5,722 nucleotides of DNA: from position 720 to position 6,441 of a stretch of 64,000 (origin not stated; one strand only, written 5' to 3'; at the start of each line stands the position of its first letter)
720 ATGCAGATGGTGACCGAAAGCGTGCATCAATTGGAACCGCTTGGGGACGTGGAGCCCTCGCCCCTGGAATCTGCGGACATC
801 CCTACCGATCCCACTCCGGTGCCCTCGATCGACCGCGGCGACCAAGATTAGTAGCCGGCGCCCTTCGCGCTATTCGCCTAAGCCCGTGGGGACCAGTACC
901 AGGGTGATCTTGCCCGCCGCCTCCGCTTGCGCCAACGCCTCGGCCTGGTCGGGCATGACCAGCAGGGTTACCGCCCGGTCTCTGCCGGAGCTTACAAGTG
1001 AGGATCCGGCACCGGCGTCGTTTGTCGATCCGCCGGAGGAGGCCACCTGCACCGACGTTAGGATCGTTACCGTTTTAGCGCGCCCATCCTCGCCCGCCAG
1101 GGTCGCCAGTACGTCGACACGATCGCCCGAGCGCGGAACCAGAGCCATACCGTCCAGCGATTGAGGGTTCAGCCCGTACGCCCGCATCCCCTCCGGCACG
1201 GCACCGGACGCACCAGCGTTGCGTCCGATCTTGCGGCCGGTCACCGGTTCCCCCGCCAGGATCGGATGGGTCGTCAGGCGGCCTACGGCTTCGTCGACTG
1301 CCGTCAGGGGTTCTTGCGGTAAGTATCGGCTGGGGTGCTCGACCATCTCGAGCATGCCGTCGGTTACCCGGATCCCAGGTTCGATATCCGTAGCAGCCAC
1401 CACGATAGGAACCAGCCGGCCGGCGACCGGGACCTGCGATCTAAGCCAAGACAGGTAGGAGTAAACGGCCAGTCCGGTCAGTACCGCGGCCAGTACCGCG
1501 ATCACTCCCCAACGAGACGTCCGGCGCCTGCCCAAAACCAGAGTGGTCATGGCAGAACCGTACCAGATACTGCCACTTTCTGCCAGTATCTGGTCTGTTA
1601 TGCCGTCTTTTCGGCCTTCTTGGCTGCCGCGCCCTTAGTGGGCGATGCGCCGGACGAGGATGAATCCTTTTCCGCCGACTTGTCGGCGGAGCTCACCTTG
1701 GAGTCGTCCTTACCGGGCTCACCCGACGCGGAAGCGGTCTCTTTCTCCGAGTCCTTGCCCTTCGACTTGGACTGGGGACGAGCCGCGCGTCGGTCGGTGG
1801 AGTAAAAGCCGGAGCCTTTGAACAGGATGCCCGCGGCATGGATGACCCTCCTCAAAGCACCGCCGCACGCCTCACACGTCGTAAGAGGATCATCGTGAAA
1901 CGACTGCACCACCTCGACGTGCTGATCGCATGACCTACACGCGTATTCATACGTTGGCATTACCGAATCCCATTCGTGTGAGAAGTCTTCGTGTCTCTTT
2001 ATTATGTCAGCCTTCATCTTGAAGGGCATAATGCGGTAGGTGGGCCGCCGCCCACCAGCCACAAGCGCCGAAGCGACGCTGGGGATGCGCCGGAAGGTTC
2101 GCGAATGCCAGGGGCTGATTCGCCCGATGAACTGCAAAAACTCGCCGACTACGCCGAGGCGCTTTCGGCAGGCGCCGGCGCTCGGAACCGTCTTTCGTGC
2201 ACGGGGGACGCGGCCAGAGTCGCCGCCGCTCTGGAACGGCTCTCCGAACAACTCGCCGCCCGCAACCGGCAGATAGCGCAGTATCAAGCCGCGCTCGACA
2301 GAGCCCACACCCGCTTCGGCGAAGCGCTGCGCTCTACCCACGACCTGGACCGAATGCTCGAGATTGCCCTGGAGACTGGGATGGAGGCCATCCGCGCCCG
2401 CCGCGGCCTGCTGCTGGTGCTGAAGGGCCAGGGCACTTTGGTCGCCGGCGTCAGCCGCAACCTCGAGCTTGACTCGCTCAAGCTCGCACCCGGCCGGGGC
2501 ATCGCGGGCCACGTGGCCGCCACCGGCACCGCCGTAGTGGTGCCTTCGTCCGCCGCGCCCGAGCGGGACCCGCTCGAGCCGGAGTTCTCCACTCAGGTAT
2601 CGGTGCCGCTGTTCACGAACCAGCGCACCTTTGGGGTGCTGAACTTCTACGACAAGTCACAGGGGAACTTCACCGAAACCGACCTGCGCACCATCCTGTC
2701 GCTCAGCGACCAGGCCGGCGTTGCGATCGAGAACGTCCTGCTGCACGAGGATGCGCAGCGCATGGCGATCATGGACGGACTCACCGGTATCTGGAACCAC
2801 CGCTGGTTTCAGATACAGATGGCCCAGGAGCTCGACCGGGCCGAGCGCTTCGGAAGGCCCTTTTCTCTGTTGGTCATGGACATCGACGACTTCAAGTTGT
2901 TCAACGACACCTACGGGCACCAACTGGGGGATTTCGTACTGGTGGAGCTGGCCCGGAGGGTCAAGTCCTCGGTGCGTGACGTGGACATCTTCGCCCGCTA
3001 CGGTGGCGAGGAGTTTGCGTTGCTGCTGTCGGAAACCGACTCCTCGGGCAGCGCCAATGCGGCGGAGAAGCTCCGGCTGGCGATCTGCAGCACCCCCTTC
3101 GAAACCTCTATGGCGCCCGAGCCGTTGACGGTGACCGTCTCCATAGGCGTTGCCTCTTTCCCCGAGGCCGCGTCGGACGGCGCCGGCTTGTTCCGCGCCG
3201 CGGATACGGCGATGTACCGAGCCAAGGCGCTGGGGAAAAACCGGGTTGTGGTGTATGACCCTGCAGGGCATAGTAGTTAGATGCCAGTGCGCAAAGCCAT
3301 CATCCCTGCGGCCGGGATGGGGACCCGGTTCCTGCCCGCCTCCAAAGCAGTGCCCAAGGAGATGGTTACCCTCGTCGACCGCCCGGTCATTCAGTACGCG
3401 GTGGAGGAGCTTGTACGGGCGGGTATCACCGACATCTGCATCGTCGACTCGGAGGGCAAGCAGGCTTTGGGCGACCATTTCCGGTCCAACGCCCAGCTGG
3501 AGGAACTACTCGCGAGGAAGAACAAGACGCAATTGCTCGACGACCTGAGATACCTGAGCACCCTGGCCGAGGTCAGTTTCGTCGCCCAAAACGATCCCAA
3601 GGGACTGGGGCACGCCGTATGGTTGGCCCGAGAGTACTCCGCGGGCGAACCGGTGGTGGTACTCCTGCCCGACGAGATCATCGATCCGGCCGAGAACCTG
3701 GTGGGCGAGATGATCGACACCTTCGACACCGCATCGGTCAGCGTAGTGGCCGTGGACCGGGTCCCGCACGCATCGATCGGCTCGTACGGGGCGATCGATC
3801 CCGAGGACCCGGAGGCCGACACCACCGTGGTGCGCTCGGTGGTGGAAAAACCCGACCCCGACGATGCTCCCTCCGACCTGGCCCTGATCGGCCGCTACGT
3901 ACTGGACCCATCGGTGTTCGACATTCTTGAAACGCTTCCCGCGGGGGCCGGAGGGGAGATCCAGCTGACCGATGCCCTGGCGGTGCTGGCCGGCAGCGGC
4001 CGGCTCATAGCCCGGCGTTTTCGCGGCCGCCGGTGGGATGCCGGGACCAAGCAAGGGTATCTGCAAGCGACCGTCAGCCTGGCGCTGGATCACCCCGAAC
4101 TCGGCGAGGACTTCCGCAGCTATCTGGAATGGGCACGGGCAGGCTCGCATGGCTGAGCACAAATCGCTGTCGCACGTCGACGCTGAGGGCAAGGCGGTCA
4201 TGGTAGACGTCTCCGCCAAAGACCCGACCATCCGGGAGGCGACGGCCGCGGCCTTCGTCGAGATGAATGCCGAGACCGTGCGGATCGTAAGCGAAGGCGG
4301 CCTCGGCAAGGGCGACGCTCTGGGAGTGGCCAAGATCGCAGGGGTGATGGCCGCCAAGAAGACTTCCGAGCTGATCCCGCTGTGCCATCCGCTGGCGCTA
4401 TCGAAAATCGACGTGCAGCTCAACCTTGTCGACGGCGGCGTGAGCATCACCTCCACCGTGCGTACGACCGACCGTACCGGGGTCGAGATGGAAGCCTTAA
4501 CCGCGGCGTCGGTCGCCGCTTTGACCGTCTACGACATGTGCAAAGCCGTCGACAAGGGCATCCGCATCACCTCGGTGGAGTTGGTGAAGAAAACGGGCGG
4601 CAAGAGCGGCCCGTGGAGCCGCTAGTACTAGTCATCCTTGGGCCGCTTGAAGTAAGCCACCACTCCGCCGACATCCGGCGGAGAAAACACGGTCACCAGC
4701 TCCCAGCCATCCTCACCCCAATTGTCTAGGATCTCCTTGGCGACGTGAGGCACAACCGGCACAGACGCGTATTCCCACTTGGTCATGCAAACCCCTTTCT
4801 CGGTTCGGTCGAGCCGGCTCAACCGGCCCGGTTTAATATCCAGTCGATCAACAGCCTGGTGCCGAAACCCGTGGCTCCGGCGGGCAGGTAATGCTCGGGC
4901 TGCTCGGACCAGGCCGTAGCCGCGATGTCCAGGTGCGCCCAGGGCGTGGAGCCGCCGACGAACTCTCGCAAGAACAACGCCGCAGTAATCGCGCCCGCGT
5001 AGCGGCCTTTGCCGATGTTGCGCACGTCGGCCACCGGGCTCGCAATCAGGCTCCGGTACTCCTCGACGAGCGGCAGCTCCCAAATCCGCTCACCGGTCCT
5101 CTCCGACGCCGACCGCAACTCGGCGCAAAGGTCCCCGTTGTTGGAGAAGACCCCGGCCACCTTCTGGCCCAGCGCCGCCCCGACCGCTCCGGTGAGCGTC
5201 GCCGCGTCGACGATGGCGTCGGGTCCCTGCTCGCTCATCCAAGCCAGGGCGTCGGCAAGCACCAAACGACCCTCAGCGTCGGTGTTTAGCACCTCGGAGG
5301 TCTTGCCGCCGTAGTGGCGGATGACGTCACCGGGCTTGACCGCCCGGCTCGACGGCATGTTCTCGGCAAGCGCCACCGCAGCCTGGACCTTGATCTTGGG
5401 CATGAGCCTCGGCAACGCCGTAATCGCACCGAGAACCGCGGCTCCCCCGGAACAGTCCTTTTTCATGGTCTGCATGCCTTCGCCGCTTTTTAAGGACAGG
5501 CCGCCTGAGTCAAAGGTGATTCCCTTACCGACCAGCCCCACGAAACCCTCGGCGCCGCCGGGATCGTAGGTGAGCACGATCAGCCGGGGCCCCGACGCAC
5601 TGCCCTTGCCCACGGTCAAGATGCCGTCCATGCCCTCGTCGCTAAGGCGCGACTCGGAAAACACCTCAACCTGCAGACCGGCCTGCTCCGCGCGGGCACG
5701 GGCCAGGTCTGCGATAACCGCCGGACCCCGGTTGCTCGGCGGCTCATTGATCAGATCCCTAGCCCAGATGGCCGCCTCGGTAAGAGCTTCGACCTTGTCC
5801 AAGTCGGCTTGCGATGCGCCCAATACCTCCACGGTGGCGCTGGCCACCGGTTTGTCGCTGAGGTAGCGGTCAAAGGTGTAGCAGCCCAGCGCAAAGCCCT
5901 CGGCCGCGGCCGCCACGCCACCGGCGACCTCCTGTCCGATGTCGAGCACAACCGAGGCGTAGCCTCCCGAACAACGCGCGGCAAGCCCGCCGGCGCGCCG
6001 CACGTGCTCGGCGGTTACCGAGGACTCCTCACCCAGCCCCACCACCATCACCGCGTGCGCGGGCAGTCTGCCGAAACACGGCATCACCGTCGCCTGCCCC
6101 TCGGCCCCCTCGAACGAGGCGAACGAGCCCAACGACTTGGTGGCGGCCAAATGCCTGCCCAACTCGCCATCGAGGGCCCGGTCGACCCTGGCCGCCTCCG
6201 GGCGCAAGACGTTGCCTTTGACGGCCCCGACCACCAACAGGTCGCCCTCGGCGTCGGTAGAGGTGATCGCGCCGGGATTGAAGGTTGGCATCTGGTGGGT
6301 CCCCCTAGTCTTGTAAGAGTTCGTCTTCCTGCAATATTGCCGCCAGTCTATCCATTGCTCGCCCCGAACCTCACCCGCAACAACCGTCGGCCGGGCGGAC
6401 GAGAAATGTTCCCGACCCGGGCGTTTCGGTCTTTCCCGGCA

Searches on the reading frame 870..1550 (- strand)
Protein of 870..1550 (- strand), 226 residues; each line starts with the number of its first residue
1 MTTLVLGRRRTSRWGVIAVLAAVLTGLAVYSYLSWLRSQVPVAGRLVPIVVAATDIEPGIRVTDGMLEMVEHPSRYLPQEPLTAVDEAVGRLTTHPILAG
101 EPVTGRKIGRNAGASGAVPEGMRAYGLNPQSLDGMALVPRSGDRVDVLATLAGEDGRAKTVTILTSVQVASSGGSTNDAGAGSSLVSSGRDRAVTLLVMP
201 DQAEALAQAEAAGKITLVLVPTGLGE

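Call 56: search_protein_families(library=pfam, proteins=[window:870-1550:-], max_evalue=0.0001)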
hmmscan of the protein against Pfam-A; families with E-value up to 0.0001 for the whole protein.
window:870-1550:- (226 aa): 2 families
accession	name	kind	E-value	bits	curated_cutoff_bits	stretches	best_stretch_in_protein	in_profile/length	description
PF16976.10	RcpC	-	1e-15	58.1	28.8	1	115-219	4-113/114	Flp pilus assembly protein RcpC/CpaB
PF08666.17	SAF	-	4.2e-09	37.3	21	1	48-105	2-59/63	SAF domain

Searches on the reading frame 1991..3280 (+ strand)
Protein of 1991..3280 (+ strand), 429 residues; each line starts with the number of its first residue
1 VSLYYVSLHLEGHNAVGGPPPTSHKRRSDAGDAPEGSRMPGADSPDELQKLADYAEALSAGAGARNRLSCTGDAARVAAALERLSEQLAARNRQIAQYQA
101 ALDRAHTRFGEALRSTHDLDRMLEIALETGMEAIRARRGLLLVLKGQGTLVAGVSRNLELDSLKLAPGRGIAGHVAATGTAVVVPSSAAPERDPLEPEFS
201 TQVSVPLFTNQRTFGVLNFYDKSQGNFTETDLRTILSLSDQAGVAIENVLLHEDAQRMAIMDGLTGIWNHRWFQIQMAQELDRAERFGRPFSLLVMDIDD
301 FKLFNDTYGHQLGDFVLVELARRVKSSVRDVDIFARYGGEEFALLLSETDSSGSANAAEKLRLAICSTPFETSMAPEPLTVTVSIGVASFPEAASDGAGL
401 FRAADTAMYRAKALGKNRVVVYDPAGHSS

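Call 23: search_protein_families(library=pfam, proteins=[window:1991-3280:+], max_evalue=0.00001)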
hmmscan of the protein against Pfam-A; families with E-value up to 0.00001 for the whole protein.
window:1991-3280:+ (429 aa): 4 families
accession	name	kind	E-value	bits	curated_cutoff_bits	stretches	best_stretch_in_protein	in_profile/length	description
PF00990.26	GGDEF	-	1.2e-45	155.6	23.8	1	259-418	1-161/161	Diguanylate cyclase, GGDEF domain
PF13185.12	GAF_2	-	1.8e-18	67.5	28.6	1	116-247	1-136/136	GAF domain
PF01590.32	GAF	-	7.8e-14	52.8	22.4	1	118-246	1-133/133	GAF domain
PF13492.12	GAF_3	-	1.2e-11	45.6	27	1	118-248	1-129/129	GAF domain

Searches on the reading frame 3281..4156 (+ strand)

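Call 23: search_protein_families(library=pfam, proteins=[window:3281-4156:+], max_evalue=0.00001)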
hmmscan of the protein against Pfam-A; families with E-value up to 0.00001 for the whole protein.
window:3281-4156:+ (291 aa): 1 family
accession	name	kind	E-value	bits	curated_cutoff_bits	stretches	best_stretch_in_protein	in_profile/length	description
PF00483.29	NTP_transferase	-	6.8e-29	101.6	21.2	1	5-265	1-240/245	Nucleotidyl transferase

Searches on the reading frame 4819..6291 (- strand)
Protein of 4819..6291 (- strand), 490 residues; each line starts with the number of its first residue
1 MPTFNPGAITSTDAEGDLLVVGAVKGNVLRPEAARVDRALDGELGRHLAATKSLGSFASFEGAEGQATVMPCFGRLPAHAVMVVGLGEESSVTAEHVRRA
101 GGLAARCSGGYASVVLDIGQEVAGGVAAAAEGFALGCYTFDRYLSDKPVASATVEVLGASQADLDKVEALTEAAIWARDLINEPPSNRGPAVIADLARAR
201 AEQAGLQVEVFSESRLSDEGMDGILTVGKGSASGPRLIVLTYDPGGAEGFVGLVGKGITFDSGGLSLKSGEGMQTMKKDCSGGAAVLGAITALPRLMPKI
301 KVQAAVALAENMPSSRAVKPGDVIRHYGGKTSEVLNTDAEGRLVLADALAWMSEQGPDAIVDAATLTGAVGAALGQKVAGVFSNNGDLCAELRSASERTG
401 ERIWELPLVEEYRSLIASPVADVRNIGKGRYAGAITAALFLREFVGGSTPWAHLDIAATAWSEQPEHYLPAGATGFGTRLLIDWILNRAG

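Call 23: search_protein_families(library=pfam, proteins=[window:4819-6291:-], max_evalue=0.00001)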
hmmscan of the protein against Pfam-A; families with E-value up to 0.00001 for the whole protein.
window:4819-6291:- (490 aa): 2 families
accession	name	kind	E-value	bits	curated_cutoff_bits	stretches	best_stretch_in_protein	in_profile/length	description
PF00883.26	Peptidase_M17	-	3.8e-116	388.2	25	1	176-482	2-310/310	Cytosol aminopeptidase family, catalytic domain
PF02789.23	Peptidase_M17_N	-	3.5e-19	69.4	23.4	1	20-147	1-129/129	Cytosol aminopeptidase family, N-terminal domain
